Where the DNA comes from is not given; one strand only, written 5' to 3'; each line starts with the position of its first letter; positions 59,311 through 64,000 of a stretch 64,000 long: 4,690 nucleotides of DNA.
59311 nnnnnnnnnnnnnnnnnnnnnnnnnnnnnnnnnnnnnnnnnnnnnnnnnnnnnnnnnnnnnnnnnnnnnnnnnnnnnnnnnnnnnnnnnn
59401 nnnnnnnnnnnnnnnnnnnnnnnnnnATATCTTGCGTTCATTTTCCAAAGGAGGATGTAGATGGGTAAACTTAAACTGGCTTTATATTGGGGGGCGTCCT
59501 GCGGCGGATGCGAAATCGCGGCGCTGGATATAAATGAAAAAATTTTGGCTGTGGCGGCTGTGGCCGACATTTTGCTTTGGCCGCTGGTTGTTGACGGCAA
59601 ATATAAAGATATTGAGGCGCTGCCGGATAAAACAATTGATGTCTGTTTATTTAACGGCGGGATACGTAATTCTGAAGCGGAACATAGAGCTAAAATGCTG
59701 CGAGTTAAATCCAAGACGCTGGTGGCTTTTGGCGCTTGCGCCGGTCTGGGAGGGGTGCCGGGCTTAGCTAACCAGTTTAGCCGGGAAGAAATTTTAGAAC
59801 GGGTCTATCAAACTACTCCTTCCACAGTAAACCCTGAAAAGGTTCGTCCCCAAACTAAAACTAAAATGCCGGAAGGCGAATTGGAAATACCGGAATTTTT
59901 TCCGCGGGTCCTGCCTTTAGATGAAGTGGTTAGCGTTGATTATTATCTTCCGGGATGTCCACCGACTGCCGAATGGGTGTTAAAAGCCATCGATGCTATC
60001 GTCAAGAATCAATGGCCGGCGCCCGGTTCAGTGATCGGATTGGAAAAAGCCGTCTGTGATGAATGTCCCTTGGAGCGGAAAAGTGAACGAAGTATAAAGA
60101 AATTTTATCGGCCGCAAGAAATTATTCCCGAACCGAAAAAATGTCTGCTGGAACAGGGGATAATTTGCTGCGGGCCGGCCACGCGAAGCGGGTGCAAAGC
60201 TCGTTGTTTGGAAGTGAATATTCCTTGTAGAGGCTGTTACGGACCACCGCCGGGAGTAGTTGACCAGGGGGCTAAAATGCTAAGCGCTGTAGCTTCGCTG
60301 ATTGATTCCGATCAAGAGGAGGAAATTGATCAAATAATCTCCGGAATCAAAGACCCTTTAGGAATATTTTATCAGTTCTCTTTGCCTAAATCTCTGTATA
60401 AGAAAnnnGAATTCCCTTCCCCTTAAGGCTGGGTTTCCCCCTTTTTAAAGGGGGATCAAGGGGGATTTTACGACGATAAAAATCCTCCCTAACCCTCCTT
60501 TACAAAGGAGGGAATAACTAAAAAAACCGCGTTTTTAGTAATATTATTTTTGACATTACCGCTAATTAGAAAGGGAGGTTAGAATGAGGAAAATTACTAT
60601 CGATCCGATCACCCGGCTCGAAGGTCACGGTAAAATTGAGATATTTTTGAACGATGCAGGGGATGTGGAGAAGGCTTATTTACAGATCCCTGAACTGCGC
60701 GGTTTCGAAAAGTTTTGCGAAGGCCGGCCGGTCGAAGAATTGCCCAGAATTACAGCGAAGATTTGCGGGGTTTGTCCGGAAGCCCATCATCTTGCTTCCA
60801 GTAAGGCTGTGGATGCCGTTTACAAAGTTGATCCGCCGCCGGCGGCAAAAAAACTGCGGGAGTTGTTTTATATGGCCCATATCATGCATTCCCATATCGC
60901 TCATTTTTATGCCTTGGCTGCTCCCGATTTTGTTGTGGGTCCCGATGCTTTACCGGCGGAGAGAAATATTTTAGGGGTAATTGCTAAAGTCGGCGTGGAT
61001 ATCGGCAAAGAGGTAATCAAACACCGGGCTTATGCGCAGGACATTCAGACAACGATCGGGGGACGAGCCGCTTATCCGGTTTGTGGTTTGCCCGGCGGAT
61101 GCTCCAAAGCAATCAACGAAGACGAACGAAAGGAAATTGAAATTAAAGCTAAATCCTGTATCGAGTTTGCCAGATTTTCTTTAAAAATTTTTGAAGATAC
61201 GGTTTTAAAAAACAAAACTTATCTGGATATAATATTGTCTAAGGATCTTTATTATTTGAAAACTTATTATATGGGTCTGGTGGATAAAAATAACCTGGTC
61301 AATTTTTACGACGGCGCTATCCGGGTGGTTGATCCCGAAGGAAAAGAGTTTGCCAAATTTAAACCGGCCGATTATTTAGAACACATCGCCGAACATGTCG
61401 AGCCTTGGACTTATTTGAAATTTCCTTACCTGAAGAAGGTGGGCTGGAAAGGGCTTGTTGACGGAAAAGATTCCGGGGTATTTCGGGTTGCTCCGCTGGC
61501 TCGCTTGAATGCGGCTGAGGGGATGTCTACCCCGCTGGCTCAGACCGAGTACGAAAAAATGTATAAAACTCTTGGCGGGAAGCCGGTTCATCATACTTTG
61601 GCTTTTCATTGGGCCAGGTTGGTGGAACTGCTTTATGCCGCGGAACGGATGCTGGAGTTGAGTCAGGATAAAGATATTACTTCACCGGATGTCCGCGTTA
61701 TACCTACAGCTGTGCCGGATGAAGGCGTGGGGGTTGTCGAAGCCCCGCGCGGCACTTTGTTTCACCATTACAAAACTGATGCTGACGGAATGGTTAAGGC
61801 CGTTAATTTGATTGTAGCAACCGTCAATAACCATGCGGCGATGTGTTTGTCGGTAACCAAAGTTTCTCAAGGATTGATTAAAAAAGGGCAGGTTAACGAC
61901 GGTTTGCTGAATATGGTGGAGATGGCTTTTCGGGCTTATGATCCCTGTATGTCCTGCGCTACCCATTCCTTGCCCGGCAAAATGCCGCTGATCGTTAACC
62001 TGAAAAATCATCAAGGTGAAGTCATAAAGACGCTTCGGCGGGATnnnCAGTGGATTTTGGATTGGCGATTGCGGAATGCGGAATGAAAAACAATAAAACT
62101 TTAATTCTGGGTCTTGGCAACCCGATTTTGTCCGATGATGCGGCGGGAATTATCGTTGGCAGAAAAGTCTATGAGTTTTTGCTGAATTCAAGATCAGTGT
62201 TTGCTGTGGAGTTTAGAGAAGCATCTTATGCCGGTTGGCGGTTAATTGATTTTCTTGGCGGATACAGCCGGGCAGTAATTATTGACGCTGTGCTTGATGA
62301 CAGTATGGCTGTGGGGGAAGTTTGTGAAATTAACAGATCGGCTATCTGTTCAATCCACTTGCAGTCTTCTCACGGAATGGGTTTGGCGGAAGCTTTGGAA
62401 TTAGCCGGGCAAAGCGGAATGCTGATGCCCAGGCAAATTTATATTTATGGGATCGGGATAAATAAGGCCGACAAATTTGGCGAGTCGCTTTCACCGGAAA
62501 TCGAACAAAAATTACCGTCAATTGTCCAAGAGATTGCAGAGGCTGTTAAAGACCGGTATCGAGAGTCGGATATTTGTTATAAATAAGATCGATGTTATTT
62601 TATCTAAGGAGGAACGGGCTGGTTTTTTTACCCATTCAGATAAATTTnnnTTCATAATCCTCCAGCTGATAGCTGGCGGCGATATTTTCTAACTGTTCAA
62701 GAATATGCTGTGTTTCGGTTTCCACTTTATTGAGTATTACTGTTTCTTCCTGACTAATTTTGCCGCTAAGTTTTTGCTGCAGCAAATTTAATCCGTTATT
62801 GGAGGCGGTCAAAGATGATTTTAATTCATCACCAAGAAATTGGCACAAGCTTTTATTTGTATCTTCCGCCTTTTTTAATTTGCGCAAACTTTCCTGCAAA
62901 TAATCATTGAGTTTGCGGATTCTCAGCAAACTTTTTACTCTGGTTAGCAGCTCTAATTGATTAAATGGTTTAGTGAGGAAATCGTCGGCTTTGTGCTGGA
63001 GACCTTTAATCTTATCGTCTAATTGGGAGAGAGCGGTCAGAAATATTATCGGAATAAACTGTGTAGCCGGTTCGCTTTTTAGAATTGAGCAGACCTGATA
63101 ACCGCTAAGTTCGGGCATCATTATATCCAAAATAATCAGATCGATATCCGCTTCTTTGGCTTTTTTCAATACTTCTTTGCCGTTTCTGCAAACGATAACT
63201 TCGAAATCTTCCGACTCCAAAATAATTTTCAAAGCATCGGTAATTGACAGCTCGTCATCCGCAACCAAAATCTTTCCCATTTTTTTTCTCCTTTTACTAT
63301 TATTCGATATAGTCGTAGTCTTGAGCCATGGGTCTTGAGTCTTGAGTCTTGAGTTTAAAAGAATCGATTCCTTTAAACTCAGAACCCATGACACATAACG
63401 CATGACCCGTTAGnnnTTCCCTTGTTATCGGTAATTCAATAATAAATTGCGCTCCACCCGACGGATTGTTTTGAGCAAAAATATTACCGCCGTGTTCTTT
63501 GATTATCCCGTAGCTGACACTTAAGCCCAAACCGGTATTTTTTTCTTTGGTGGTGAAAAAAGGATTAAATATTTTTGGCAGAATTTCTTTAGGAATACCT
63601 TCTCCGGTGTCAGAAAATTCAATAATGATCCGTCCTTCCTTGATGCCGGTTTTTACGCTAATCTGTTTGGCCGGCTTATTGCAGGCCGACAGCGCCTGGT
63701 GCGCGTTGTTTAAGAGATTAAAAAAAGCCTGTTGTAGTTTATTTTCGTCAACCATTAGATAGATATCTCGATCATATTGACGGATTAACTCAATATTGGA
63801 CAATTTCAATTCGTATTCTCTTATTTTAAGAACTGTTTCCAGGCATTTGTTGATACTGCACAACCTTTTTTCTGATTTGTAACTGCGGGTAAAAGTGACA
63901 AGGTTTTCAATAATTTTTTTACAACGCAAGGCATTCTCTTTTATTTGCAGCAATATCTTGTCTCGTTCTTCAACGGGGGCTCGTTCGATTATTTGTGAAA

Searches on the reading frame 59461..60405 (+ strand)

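Call 23: search_protein_families(library=pfam, proteins=[window:59461-60405:+], max_evalue=0.001)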
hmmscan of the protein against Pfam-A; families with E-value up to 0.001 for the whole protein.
window:59461-60405:+ (315 aa): 1 family
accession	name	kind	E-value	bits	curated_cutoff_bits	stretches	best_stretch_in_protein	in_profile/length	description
PF01058.29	Oxidored_q6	-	5.7e-24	84.7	27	1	14-179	1-127/128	NADH ubiquinone oxidoreductase, 20 Kd subunit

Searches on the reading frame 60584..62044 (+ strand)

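Call 23: search_protein_families(library=pfam, proteins=[window:60584-62044:+], max_evalue=0.001)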
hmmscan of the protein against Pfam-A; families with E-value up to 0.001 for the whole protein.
window:60584-62044:+ (487 aa): 1 family
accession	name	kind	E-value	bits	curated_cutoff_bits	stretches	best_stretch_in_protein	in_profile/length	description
PF00374.24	NiFeSe_Hases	-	1.1e-36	127.3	25.8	2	39-125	1-87/508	Nickel-dependent hydrogenase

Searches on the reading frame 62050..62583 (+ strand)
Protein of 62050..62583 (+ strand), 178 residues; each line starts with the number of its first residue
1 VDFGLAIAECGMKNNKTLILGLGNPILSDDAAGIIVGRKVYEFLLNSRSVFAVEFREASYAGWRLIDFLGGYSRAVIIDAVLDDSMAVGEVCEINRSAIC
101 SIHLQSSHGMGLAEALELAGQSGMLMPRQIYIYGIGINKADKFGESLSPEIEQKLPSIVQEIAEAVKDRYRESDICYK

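Call 23: search_protein_families(library=pfam, proteins=[window:62050-62583:+], max_evalue=0.001)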
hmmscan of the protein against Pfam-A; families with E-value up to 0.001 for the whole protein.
window:62050-62583:+ (178 aa): 1 family
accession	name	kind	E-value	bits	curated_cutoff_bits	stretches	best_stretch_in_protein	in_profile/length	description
PF01750.23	HycI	-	2.5e-10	40.8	23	1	61-164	25-129/130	Hydrogenase maturation protease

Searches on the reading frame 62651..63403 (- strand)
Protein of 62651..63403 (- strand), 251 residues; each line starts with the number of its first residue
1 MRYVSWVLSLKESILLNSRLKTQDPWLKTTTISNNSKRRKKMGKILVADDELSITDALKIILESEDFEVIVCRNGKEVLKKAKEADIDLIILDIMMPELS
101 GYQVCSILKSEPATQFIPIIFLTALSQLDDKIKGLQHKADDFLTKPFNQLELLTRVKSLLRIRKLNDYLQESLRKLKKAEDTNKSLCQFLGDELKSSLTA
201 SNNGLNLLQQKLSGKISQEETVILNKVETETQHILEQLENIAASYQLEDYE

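Call 23: search_protein_families(library=pfam, proteins=[window:62651-63403:-], max_evalue=0.001)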
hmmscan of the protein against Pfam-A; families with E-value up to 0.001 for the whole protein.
window:62651-63403:- (251 aa): 1 family
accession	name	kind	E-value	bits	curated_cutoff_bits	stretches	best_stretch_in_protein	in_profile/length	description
PF00072.30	Response_reg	-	1.2e-28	99.9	30.2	1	45-157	1-111/111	Response regulator receiver domain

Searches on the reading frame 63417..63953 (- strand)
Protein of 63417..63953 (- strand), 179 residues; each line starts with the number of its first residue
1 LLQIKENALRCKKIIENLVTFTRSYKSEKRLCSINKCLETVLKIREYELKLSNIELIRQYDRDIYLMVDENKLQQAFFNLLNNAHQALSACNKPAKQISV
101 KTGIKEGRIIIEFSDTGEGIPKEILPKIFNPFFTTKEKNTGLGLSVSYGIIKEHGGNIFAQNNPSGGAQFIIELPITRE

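Call 23: search_protein_families(library=pfam, proteins=[window:63417-63953:-], max_evalue=0.001)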
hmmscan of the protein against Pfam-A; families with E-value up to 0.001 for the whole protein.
window:63417-63953:- (179 aa): 2 families
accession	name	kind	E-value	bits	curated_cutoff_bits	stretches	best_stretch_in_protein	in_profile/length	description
PF02518.31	HATPase_c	-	9.2e-25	87.7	26.4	1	69-177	2-110/111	Histidine kinase-, DNA gyrase B-, and HSP90-like ATPase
PF14501.12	HATPase_c_5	-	5.2e-07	30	22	1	73-163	6-91/102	GHKL domain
